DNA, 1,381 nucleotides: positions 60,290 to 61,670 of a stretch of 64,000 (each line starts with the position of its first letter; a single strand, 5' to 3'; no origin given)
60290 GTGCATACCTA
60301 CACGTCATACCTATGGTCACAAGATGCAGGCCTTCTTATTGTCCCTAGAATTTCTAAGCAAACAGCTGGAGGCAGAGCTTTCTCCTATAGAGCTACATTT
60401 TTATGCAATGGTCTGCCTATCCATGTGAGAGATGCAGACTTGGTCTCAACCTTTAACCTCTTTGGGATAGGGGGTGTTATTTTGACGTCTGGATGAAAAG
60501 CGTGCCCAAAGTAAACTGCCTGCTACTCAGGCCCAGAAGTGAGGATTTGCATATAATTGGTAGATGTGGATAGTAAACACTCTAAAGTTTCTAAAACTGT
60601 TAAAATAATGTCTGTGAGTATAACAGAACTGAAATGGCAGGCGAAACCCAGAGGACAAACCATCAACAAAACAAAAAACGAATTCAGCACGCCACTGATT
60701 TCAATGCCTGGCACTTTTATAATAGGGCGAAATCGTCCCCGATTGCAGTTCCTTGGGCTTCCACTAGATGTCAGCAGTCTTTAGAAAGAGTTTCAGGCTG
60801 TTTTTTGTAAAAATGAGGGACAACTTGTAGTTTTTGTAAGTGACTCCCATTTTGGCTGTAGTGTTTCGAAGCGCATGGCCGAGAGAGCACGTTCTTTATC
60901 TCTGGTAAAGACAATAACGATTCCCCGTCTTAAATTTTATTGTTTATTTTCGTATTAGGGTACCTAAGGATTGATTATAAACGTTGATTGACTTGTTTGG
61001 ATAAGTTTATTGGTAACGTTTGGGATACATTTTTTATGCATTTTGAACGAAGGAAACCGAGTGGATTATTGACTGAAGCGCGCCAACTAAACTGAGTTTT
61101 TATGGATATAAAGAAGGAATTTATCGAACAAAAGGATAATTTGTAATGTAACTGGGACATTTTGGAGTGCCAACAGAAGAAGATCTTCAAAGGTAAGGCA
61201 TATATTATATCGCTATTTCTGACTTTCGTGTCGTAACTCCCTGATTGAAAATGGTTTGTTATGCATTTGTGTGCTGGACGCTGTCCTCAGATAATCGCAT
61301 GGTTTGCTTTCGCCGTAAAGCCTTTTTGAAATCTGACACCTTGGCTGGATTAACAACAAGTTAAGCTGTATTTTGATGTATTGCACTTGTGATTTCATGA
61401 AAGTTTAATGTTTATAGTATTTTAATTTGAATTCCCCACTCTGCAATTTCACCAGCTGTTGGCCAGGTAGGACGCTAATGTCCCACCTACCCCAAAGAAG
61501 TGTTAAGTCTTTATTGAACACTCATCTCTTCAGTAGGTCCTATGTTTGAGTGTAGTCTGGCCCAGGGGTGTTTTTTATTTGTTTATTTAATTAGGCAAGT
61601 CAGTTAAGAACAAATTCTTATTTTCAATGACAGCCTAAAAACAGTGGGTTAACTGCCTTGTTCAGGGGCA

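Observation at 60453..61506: The same TTAA-MITE family inserted inside the 3' coding tail of an L2 LINE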

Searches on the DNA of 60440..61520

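Call 59: search_rna_families(source=window, start=60440, end=61520, threshold=evalue, max_evalue=1)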
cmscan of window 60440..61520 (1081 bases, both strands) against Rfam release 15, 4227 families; matches with E-value up to 1: 0.
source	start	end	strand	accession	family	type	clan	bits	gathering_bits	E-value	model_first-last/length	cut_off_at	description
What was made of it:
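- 60457..61502 (+): Copy 2: a 1046-bp non-coding, non-autonomous, TTAA-specific (piggyBac-like) element of the salmonid pTS group, from a divergent lineage. No Rfam match at E<=1 (call 59).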

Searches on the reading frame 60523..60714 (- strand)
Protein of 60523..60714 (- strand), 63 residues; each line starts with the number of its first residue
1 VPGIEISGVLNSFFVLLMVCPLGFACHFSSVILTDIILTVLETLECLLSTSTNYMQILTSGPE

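Call 42: find_homologous_proteins(query=window:60523-60714:-, max_evalue=0.001)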
Query window:60523-60714:- (63 aa): 9 proteins with E <= 0.001 among 12 candidates.
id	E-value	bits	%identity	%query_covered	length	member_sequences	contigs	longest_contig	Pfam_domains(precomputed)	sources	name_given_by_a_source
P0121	4.0e-17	79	70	97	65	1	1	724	-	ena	-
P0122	3.2e-12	64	63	95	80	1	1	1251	-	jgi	jgi:hypothetical protein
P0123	4.2e-9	54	51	95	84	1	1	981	-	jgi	jgi:hypothetical protein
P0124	5.2e-9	53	78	63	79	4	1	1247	-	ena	-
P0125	5.7e-9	53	83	57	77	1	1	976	-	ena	-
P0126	8.3e-9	53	75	70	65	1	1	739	-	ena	-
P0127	1.1e-8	52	75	63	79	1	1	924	-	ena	-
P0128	2.3e-7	48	68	65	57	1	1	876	-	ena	-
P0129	9.4e-7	46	76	60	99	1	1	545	-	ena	-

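Call 43: find_encoding_contigs(protein=P0121, flank=10000)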
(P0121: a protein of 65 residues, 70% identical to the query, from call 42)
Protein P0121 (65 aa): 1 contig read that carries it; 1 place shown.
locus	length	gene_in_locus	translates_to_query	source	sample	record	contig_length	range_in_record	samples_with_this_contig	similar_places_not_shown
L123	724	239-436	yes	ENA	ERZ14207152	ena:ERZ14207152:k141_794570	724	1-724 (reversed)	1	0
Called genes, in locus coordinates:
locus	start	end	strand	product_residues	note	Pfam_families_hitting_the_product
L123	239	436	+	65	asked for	-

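Call 44: find_encoding_contigs(protein=P0122, flank=10000)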
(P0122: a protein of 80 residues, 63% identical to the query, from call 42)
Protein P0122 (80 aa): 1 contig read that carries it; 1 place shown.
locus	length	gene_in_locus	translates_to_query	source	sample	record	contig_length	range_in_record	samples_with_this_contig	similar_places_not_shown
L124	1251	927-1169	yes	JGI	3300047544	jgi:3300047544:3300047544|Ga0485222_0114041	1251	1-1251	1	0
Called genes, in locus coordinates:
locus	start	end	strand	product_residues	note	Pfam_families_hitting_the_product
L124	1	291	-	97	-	?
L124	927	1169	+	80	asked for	-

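Call 45: find_encoding_contigs(protein=P0124, flank=10000)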
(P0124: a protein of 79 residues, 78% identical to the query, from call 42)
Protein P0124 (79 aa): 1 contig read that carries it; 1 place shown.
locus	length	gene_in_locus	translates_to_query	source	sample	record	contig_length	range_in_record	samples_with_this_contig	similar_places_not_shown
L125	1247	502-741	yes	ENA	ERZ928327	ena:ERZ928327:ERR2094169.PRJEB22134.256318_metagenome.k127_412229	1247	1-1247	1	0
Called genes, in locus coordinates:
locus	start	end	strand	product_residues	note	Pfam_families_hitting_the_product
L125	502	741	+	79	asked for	-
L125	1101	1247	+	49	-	?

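Call 46: find_encoding_contigs(protein=P0125, flank=10000)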
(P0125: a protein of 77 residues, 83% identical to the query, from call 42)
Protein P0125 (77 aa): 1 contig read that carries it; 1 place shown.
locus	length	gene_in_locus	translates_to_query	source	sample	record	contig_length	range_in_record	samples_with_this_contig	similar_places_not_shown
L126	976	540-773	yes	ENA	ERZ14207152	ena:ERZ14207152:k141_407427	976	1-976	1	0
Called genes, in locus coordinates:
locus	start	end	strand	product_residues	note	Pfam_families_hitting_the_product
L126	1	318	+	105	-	?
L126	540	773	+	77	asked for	-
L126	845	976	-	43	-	?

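Call 50: find_encoding_contigs(protein=P0123, flank=10000)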
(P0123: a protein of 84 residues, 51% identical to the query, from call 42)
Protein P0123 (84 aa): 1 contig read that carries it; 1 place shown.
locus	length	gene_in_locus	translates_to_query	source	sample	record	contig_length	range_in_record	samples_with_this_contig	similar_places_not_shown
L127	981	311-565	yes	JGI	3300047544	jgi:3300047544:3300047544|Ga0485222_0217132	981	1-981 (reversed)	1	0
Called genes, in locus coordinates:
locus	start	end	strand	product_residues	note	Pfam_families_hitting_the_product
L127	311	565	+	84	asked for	-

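Call 51: find_encoding_contigs(protein=P0126, flank=10000)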
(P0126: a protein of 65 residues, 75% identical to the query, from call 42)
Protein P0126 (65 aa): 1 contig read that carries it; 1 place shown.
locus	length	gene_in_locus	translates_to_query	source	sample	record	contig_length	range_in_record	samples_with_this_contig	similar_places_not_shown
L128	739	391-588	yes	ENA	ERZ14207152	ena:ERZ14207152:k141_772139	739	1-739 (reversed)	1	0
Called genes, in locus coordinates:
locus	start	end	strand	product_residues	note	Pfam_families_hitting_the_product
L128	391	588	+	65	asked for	-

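Call 61: search_protein_families(library=pfam, proteins=[window:60523-60714:-], max_evalue=1)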
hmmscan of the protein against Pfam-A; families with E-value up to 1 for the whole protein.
window:60523-60714:- (63 aa): 0 families

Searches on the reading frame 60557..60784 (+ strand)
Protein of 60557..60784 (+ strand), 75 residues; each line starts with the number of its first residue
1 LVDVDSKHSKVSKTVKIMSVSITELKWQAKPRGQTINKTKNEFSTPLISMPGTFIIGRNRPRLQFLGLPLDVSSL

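Call 61: search_protein_families(library=pfam, proteins=[window:60557-60784:+], max_evalue=1)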
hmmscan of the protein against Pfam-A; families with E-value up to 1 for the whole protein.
window:60557-60784:+ (75 aa): 0 families
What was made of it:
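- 60457..61502 (+): No Pfam domain in any ORF of 50 aa or more (call 61).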

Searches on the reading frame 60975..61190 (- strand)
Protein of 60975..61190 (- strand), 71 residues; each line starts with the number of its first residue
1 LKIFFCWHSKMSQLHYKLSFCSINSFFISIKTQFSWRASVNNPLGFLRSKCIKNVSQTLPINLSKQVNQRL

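Call 52: find_homologous_proteins(query=window:60975-61190:-, max_evalue=0.001)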
Query window:60975-61190:-: no candidate shares three 5-residue words with the query. No homologue found.
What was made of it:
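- No relative covering the 3' half of the copy 2 lineage was obtained (call 52 found nothing).
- Tried and rejected: No candidates were found (call 52), so I could not tell whether the one-unit form is typical of a subfamily.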

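Call 61: search_protein_families(library=pfam, proteins=[window:60975-61190:-], max_evalue=1)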
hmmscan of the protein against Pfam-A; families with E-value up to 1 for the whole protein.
window:60975-61190:- (71 aa): 0 families
